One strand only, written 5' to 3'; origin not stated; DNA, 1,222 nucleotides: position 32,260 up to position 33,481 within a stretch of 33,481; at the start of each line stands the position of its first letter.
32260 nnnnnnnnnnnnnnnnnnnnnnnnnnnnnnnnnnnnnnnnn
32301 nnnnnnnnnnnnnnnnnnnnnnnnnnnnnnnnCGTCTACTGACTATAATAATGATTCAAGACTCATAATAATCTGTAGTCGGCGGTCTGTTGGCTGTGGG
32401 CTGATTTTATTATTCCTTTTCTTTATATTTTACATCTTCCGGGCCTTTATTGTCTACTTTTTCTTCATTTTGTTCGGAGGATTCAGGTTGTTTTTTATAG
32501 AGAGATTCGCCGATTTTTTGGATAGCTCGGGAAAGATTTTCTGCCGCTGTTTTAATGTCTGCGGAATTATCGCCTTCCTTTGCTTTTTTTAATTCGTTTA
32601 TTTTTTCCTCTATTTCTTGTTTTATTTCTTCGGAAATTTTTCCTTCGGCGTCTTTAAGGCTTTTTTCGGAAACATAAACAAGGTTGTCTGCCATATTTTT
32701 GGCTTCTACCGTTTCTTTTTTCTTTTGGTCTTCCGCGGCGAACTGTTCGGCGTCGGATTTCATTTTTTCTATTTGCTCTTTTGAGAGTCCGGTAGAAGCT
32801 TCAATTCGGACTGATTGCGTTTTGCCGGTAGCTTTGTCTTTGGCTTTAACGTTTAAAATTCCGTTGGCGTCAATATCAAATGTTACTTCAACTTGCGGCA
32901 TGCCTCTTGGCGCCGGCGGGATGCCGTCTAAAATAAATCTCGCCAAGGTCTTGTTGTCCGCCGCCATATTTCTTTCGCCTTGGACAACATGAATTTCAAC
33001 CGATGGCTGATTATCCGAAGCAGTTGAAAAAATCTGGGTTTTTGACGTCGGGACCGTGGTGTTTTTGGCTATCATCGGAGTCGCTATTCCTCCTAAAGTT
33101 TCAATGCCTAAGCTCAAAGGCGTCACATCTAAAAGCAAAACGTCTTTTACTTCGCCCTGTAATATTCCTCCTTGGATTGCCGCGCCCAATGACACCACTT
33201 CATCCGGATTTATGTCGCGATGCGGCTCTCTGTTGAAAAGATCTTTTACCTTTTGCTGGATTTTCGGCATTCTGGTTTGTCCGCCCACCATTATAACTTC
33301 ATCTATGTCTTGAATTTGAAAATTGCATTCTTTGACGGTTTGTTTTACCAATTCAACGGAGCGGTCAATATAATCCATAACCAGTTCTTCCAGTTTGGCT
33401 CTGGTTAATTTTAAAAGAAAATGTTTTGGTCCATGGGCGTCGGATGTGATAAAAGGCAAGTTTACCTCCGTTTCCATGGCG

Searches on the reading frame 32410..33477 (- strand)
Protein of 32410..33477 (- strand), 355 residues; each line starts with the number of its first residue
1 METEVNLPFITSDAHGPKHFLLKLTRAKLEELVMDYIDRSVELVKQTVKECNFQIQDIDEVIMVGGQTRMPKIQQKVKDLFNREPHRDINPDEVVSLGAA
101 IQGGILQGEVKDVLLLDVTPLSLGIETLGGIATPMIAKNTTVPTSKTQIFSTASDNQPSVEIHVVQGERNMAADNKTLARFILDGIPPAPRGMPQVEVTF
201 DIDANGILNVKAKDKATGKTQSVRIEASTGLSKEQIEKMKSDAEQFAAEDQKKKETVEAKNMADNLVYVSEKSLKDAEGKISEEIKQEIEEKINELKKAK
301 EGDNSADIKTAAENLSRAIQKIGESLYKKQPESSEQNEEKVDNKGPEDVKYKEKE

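Call 19: search_protein_families(library=pfam, proteins=[window:32410-33477:-])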
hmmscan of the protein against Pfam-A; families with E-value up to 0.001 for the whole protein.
window:32410-33477:- (355 aa): 1 family
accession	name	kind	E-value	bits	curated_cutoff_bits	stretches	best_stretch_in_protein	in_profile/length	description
PF00012.26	HSP70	-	1.5e-120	403.6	20.6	1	2-327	272-598/599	Hsp70 protein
